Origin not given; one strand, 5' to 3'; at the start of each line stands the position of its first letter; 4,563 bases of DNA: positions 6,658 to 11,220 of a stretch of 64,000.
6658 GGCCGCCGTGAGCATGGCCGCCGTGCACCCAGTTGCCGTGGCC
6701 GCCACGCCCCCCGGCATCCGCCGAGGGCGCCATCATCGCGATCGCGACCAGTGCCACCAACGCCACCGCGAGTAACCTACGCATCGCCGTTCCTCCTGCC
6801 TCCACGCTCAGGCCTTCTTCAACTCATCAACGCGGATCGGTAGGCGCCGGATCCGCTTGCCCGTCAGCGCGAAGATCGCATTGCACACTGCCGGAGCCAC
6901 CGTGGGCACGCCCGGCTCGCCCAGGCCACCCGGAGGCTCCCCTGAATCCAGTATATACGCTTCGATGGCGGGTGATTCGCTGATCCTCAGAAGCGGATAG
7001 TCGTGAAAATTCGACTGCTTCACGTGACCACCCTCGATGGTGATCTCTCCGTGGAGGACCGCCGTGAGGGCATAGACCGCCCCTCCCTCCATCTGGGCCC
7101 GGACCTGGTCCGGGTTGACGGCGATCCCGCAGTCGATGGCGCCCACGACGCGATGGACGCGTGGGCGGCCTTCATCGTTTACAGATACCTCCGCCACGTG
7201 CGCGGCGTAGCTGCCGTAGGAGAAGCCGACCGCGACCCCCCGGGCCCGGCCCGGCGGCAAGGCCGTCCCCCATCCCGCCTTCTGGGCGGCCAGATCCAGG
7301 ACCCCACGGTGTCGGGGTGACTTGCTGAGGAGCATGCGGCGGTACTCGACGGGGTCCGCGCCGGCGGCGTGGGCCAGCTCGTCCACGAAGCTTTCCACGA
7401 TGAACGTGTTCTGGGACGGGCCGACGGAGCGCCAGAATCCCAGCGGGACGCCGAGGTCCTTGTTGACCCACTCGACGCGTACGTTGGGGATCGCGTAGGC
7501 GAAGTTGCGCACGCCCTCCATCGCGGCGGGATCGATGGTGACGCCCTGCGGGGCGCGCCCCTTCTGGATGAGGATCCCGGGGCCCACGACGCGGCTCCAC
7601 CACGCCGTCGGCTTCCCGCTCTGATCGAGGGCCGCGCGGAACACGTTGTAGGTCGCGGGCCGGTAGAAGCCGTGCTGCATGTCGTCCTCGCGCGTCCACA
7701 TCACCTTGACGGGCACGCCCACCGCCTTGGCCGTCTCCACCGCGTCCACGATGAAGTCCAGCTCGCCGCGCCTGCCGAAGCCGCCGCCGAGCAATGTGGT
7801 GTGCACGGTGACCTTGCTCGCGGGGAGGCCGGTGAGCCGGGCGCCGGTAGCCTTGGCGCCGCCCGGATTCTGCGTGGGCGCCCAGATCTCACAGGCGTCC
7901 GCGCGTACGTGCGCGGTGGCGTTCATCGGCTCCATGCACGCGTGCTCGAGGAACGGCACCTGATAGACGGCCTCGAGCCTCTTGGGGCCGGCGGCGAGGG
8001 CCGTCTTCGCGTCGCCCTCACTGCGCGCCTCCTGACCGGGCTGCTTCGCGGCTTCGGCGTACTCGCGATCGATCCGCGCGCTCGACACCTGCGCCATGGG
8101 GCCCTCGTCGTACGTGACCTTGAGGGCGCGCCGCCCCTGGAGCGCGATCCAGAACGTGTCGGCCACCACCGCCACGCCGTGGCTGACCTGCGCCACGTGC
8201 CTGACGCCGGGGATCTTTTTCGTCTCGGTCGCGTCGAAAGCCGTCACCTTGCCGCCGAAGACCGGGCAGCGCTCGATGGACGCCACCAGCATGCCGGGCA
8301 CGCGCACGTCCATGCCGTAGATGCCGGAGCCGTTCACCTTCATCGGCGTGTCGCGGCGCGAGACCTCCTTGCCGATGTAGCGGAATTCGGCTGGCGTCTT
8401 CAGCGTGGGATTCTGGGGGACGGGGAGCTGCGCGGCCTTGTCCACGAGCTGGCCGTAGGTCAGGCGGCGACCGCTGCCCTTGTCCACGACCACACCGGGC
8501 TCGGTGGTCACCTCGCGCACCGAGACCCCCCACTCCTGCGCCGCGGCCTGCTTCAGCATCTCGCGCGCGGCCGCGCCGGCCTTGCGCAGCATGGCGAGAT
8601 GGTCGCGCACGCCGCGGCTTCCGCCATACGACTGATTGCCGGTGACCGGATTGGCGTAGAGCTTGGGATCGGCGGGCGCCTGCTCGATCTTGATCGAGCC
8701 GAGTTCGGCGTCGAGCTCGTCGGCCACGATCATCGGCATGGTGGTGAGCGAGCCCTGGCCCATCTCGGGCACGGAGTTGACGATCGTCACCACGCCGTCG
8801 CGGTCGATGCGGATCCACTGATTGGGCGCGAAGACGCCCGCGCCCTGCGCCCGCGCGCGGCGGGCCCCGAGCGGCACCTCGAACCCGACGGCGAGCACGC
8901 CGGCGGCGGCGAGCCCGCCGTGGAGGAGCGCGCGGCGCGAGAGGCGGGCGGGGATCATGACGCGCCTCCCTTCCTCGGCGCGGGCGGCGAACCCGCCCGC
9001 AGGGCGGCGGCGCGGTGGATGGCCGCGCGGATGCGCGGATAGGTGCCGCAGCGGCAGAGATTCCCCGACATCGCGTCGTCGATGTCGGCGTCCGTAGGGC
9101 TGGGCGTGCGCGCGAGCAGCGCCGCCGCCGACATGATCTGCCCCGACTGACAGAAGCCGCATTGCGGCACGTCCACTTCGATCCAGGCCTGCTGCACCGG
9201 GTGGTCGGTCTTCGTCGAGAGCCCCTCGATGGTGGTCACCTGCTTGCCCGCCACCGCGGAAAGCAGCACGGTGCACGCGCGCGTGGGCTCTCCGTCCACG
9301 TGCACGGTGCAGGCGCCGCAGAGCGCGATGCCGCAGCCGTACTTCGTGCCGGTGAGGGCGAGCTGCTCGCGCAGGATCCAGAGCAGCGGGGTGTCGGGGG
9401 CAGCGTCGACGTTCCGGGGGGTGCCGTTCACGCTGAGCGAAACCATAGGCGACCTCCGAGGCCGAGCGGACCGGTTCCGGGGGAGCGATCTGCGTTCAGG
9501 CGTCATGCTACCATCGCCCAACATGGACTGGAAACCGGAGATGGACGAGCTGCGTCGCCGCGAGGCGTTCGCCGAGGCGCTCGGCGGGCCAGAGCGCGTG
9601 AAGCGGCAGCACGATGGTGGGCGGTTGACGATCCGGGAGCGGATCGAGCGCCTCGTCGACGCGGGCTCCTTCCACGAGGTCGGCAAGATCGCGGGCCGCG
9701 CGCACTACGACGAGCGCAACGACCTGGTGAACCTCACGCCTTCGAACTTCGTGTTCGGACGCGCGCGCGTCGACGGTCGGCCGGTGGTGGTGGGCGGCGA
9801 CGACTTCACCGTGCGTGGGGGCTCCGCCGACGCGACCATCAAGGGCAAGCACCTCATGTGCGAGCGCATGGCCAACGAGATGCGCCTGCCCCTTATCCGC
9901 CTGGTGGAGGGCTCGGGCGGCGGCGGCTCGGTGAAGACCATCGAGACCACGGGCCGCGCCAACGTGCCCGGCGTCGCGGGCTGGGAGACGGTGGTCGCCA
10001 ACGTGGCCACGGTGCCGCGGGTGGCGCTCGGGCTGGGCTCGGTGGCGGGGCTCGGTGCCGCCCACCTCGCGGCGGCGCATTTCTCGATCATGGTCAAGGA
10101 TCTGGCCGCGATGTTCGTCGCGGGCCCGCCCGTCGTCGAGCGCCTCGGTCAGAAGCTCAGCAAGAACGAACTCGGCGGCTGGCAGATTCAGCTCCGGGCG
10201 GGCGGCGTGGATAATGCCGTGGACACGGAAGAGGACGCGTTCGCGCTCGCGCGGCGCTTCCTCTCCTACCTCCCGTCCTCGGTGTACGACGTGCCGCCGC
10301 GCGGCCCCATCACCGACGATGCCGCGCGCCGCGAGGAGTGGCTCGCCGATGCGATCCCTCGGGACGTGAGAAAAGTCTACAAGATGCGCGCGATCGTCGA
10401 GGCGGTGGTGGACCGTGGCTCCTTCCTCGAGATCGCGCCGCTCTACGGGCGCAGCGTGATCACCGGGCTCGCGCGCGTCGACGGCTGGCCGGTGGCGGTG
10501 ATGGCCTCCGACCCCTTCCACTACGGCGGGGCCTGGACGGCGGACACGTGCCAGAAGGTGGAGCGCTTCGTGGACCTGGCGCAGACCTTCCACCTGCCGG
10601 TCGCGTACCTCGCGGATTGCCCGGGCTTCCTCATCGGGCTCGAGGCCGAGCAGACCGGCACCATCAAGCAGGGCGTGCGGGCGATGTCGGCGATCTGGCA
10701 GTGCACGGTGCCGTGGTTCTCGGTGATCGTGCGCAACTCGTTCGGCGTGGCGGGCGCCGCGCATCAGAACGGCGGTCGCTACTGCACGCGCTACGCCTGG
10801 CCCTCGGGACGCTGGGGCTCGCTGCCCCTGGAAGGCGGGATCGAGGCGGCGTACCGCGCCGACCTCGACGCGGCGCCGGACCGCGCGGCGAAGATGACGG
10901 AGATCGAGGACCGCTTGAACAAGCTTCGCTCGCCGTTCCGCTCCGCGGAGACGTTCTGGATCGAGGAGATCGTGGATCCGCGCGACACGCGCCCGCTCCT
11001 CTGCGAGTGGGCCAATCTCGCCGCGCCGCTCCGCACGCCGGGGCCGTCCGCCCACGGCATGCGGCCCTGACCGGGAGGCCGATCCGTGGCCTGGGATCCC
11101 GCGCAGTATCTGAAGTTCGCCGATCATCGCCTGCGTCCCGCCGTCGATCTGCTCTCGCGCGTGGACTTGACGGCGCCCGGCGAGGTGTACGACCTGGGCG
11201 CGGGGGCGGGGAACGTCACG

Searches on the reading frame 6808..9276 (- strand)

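Call 46: search_protein_families(library=pfam, proteins=[window:6808-9276:-], max_evalue=0.001)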
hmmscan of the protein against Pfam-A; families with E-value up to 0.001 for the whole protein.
window:6808-9276:- (822 aa): 2 families
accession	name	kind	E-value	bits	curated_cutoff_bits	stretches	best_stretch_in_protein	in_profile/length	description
PF02738.23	MoCoBD_1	-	1.9e-33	116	27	1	418-648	11-242/244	Molybdopterin cofactor-binding domain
PF20256.3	MoCoBD_2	-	7.2e-33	114.7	27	2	152-318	49-203/283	Molybdopterin cofactor-binding domain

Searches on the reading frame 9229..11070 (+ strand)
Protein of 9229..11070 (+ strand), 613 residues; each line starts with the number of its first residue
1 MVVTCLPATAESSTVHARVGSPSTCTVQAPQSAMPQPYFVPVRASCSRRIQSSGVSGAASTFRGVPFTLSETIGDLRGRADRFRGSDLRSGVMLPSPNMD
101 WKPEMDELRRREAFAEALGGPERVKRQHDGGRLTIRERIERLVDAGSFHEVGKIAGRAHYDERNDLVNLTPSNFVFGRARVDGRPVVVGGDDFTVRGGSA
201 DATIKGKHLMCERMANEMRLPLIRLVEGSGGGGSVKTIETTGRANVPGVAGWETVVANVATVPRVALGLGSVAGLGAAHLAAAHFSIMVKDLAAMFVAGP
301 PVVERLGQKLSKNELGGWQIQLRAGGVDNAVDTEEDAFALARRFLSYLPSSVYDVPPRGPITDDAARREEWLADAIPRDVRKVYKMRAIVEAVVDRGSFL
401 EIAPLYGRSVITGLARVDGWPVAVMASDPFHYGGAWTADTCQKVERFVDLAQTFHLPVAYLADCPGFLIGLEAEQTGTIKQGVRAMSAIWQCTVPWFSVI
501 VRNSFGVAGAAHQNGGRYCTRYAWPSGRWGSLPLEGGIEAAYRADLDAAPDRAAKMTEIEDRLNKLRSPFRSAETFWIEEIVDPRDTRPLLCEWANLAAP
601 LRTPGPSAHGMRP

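Call 46: search_protein_families(library=pfam, proteins=[window:9229-11070:+], max_evalue=0.001)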
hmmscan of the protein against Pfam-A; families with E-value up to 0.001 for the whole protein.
window:9229-11070:+ (613 aa): 2 families
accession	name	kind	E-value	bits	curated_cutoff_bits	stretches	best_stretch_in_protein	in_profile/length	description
PF01039.27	Carboxyl_trans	-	8.4e-83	279.1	22.3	1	126-593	1-473/493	Carboxyl transferase domain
PF03255.19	ACCA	-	1.8e-06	27.8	23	1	434-502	126-194/310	Acetyl co-enzyme A carboxylase carboxyltransferase-like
